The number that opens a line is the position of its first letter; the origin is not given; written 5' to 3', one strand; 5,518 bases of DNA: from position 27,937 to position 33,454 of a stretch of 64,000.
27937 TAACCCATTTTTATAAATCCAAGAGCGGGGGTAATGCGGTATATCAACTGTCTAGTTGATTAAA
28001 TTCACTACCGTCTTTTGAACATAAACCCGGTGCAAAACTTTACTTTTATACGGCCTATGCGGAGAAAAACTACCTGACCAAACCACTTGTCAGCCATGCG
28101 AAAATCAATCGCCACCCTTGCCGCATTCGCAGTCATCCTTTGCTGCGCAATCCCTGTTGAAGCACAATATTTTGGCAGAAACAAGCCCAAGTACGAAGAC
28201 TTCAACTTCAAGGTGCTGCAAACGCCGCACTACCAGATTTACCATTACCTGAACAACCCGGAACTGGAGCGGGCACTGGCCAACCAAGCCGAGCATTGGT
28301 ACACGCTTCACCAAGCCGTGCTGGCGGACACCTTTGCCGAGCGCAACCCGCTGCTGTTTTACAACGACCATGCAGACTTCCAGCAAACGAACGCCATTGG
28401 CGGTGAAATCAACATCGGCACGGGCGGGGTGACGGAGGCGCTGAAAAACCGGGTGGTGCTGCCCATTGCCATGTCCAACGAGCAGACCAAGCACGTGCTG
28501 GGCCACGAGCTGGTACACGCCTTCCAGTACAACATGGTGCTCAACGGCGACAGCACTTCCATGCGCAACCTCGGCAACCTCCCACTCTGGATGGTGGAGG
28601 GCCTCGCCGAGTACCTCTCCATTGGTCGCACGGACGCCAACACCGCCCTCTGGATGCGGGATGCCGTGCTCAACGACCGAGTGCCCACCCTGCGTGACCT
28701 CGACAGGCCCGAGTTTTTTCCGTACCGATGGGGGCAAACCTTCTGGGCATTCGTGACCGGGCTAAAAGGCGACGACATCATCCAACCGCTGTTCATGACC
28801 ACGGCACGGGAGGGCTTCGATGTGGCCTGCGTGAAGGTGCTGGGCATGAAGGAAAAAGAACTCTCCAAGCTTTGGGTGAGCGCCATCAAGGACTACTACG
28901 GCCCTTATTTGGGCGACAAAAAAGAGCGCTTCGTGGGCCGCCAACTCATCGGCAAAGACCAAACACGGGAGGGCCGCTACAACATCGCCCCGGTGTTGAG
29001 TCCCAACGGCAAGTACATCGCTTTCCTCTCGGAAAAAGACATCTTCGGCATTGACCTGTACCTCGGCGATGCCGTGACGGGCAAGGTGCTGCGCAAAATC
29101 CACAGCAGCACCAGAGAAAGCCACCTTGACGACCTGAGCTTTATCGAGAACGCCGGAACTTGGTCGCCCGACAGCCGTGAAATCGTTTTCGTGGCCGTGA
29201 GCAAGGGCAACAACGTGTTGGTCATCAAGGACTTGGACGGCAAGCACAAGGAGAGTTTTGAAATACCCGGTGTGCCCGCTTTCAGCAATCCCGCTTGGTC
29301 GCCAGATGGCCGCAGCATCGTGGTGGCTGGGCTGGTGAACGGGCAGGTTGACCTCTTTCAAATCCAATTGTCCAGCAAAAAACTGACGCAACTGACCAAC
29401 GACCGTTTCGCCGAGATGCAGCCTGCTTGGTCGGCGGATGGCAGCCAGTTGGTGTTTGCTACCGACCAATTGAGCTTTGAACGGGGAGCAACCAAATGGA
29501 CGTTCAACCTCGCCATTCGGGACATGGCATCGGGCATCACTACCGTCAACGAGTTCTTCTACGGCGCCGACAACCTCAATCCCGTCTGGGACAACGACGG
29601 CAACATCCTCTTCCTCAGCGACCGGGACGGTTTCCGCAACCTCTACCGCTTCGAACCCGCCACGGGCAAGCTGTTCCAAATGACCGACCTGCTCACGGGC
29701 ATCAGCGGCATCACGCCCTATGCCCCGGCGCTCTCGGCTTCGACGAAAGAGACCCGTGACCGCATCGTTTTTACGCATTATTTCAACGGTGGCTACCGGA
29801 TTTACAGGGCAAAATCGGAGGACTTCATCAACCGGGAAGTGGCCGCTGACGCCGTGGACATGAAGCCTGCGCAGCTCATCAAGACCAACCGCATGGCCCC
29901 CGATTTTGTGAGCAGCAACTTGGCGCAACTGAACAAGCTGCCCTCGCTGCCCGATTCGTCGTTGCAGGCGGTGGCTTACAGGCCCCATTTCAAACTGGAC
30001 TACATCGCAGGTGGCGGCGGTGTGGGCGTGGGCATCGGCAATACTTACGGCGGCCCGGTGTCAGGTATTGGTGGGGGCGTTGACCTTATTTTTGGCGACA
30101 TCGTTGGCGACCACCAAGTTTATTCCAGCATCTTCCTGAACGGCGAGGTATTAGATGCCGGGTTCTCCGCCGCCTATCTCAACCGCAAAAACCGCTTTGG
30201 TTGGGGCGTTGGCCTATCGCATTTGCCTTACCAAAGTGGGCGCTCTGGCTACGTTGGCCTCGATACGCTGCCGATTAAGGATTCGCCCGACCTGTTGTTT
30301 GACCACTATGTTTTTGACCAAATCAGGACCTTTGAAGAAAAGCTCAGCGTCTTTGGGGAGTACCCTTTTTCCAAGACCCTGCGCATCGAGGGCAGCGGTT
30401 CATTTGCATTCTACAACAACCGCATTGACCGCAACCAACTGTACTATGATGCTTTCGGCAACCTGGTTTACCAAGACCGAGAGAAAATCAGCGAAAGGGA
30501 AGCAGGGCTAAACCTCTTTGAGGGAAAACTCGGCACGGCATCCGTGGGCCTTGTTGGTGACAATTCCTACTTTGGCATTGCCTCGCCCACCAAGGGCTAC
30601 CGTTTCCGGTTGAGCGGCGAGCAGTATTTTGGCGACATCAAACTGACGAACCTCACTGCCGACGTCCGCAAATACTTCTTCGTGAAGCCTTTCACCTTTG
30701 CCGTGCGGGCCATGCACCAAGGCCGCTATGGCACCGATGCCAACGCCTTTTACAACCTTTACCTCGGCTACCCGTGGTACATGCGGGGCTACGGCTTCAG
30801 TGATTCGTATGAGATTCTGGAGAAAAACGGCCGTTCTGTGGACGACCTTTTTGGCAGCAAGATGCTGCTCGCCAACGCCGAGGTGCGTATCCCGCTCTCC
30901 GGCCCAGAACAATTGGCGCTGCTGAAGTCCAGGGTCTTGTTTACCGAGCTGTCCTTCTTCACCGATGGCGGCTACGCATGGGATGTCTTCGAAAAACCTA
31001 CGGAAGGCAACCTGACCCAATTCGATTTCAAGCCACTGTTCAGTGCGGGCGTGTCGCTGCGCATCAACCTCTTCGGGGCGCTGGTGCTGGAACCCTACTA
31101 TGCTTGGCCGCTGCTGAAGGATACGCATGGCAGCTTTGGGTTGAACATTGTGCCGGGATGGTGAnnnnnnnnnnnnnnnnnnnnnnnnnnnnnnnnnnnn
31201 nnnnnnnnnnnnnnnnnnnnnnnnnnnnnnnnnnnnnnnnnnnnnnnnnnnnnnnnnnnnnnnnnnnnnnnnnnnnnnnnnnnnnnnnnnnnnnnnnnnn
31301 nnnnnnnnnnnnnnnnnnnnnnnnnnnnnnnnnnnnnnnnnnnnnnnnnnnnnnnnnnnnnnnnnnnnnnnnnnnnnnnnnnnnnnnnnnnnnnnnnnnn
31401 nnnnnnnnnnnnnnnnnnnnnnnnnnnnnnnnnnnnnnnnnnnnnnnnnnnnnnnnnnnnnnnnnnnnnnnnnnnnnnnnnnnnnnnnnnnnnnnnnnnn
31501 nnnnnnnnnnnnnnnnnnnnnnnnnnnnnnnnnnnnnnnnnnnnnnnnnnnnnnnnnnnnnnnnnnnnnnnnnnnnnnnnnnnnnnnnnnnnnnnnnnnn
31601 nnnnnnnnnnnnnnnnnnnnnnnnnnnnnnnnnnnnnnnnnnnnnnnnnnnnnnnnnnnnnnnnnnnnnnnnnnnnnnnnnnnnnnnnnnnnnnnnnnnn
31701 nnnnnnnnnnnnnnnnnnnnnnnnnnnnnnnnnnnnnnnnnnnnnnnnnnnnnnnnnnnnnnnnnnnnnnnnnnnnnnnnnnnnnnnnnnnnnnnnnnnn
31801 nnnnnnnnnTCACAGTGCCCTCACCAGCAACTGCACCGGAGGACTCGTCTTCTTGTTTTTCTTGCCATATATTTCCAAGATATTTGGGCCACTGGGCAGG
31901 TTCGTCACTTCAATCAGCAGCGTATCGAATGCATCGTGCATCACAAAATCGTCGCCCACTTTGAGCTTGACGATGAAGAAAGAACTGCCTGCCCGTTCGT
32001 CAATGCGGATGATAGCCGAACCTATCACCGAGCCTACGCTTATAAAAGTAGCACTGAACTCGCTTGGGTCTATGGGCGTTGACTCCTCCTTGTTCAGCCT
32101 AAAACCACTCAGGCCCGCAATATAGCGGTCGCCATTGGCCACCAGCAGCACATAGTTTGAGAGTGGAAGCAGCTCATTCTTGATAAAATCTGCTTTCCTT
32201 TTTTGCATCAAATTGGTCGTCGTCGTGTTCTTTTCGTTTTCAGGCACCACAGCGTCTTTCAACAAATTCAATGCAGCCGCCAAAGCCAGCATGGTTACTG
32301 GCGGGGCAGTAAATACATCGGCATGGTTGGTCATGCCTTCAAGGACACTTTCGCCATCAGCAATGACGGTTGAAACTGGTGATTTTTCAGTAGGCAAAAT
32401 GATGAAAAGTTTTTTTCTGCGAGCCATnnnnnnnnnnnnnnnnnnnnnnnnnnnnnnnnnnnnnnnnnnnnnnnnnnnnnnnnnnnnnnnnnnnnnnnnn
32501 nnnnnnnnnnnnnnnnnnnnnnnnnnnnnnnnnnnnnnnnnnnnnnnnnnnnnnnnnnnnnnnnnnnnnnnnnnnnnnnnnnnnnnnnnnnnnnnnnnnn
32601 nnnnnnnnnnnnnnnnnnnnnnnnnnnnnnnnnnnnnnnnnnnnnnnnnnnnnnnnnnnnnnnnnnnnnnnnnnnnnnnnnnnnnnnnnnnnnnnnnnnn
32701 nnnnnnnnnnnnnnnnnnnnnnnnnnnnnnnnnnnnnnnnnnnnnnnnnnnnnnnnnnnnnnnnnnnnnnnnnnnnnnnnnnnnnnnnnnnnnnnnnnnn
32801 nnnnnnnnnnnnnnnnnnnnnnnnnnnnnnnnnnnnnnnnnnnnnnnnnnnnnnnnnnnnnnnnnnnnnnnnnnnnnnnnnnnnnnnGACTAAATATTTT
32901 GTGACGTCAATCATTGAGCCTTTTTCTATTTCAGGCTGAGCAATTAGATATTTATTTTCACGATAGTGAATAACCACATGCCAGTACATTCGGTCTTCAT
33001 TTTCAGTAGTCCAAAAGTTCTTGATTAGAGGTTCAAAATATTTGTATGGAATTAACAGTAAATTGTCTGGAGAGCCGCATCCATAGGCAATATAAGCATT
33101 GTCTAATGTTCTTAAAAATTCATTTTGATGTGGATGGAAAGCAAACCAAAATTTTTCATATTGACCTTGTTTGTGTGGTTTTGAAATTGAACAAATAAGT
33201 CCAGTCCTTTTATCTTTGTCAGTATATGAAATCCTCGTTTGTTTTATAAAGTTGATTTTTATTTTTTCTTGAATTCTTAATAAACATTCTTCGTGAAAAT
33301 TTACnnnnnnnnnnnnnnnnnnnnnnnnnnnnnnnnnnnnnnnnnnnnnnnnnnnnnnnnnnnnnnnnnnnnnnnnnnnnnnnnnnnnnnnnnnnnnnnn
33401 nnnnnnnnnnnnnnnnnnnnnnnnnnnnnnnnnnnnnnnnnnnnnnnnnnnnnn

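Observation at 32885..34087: AT-rich orphan PD-(D/E)xK nuclease-fold gene with an unassigned C-terminal domain and no methyltransferase partner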

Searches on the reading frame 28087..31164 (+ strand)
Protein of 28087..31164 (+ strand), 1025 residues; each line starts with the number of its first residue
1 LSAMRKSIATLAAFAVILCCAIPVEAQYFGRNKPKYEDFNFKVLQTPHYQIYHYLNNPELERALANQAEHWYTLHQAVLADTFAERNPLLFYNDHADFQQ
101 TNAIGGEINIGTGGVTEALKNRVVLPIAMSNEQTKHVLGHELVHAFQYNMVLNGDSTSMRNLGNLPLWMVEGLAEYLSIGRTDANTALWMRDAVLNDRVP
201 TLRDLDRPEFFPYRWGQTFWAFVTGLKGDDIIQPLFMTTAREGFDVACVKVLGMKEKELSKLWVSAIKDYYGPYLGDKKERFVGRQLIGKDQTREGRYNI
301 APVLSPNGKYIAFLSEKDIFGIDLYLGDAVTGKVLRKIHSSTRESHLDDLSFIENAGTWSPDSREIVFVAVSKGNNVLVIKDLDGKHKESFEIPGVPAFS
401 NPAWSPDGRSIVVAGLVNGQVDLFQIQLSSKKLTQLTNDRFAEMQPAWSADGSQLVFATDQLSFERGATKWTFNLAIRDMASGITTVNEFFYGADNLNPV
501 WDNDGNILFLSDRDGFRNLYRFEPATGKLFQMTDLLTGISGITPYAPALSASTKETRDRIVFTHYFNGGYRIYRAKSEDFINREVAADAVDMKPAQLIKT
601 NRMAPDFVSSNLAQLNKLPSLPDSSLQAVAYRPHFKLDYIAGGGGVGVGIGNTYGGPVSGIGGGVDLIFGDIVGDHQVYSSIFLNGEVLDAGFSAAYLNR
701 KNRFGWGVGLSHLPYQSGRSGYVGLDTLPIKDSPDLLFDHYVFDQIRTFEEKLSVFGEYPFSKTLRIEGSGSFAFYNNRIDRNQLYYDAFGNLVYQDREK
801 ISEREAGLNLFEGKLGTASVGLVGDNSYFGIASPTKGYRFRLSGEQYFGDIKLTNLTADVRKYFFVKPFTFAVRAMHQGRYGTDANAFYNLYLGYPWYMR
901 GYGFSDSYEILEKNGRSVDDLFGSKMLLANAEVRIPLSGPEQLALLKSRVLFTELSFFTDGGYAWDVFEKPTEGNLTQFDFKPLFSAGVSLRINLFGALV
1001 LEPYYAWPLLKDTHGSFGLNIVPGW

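Call 77: search_protein_families(library=pfam, proteins=[window:28087-31164:+], max_evalue=0.00001)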
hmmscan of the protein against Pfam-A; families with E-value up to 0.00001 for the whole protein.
window:28087-31164:+ (1025 aa): 1 family
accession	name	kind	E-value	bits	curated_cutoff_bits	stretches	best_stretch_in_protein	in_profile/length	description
PF07676.18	PD40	-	4.3e-23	81.1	20.9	0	433-461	1-29/38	WD40-like Beta Propeller Repeat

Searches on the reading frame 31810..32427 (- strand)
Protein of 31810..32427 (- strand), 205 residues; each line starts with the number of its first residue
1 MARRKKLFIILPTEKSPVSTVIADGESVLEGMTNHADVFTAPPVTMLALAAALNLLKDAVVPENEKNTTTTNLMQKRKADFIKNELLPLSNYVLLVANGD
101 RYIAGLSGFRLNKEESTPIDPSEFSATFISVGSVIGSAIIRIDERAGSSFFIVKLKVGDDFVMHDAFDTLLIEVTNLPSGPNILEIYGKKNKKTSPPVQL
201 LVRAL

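Call 3: search_protein_families(library=pfam, proteins=[window:31810-32427:-], max_evalue=1)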
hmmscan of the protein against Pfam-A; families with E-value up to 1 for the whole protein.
window:31810-32427:- (205 aa): 0 families
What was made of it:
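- On NucS/EndoMS or Holliday-junction resolvases (Hjc, RecU): No HMM match (call 3).
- No match to the NucS, Hjc or RecU models in Pfam (call 3).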

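Call 4: search_protein_families(library=padloc, proteins=[window:31810-32427:-], max_evalue=1)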
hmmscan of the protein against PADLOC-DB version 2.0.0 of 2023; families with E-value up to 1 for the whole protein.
window:31810-32427:- (205 aa): 0 families
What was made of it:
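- Closest known: Shedu. Different: No match to DUF4263 or the PADLOC Shedu models (calls 3, 4).
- No REBASE-derived type II model in PADLOC or Pfam matches (calls 3, 4).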

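Call 5: search_protein_families(library=ncbifam, proteins=[window:31810-32427:-], max_evalue=1)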
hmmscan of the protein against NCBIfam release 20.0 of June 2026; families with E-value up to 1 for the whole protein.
window:31810-32427:- (205 aa): 0 families

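Call 8: search_protein_families(library=phrogs, proteins=[window:31810-32427:-], max_evalue=1)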
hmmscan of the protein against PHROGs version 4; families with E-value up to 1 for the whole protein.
window:31810-32427:- (205 aa): 0 families

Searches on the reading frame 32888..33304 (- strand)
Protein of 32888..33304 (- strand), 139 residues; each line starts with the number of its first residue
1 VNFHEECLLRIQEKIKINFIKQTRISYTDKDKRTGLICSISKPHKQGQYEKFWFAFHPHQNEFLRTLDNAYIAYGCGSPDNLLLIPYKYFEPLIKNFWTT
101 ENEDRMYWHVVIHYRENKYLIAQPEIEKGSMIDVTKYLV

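Call 37: predict_structure(alignment_id=A2)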
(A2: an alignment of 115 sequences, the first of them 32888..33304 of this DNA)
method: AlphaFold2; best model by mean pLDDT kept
length: 139 residues; sequences in the alignment: 115
mean_pLDDT: 97.2   pTM: 0.90
mean pLDDT of the five models: 97.2, 97.1, 97.1, 97.1, 97.1
residues with pLDDT >= 90: 137; 70-90: 1; 50-70: 1; < 50: 0
segments of 3 or more residues with pLDDT < 50: none
pLDDT, mean of each block of 10 residues (from residue 1): 91 98 98 98 96 98 98 98 99 98 97 98 96 98
secondary structure, 60 per line:
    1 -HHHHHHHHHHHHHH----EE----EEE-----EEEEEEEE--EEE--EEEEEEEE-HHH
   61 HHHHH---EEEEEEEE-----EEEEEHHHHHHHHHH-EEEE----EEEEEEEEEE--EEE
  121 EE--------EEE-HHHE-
elements in order: H2-15 E26-28 E34-41 E44-46 E49-56 H58-65 E69-76 E82-86 H87-96 E98-101 E106-115 E118-122 E131-133
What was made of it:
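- Checked: The C-terminal roughly 140 aa do form a separate compact domain (residues 262-400, pLDDT 97; call 37).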

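Call 40: fold_search(model_id=the predicted structure, library=pdb)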
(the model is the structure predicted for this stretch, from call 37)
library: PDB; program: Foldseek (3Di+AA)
matches with E <= 10: 256; with E <= 0.001: 0
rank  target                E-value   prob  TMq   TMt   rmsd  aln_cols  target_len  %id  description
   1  9qcc_Y                6.0e-03  0.99  0.40  0.17   7.1       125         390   10  Activated XauSPARDA filament assembly with bound dsDNA substrate (released 2025-12-17)
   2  9qcc_M                7.6e-03  0.98  0.39  0.16   7.1       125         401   10  Activated XauSPARDA filament assembly with bound dsDNA substrate (released 2025-12-17)
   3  9vx6_T                1.1e-02  0.96  0.39  0.17   6.8       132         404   11  Helical structure of gRNA-tDNA SPARDA complex (released 2026-01-14)
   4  4tkd_D                1.3e-02  0.93  0.37  0.43   6.3       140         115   14  Sulfolobus solfataricus HJC mutants (released 2015-08-12)
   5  9qcc_Q                1.5e-02  0.96  0.39  0.16   7.0       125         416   10  Activated XauSPARDA filament assembly with bound dsDNA substrate (released 2025-12-17)
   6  4esj_A                1.6e-02  0.90  0.34  0.22   5.4        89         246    8  RESTRICTION ENDONUCLEASE DpnI IN COMPLEX WITH TARGET DNA (released 2012-06-13)
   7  9jsz_J                1.8e-02  0.95  0.39  0.17   7.0       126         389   10  active NbaSPARDA complexes (released 2025-04-02)
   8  9vx6_P                1.8e-02  0.91  0.37  0.17   7.0       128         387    8  Helical structure of gRNA-tDNA SPARDA complex (released 2026-01-14)
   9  4esj_B                2.2e-02  0.93  0.38  0.25   5.2        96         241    7  RESTRICTION ENDONUCLEASE DpnI IN COMPLEX WITH TARGET DNA (released 2012-06-13)
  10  9vx6_X                3.3e-02  0.85  0.38  0.17   6.9       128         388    9  Helical structure of gRNA-tDNA SPARDA complex (released 2026-01-14)
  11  4tkk_A                3.5e-02  0.82  0.39  0.42   6.1       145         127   15  Sulfolobus solfataricus HJC mutants (released 2015-08-12)
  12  9qcc_A                3.7e-02  0.90  0.39  0.16   7.3       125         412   10  Activated XauSPARDA filament assembly with bound dsDNA substrate (released 2025-12-17)
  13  4tkd_C                3.9e-02  0.84  0.39  0.42   5.6       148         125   13  Sulfolobus solfataricus HJC mutants (released 2015-08-12)
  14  4kyw_A                1.0e-01  0.47  0.34  0.22   6.1       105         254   10  Restriction endonuclease DPNI in complex with two DNA molecules (released 2014-06-04)
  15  9qbp_C                1.3e-01  0.63  0.39  0.16   6.8       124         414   10  Crystal structure of Enhydrobacter aerosaccus apo SPARDA complex (released 2025-12-17)
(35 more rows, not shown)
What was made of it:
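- On Type IV modification-dependent restriction enzymes: YTH matches had E above 1 (call 40).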
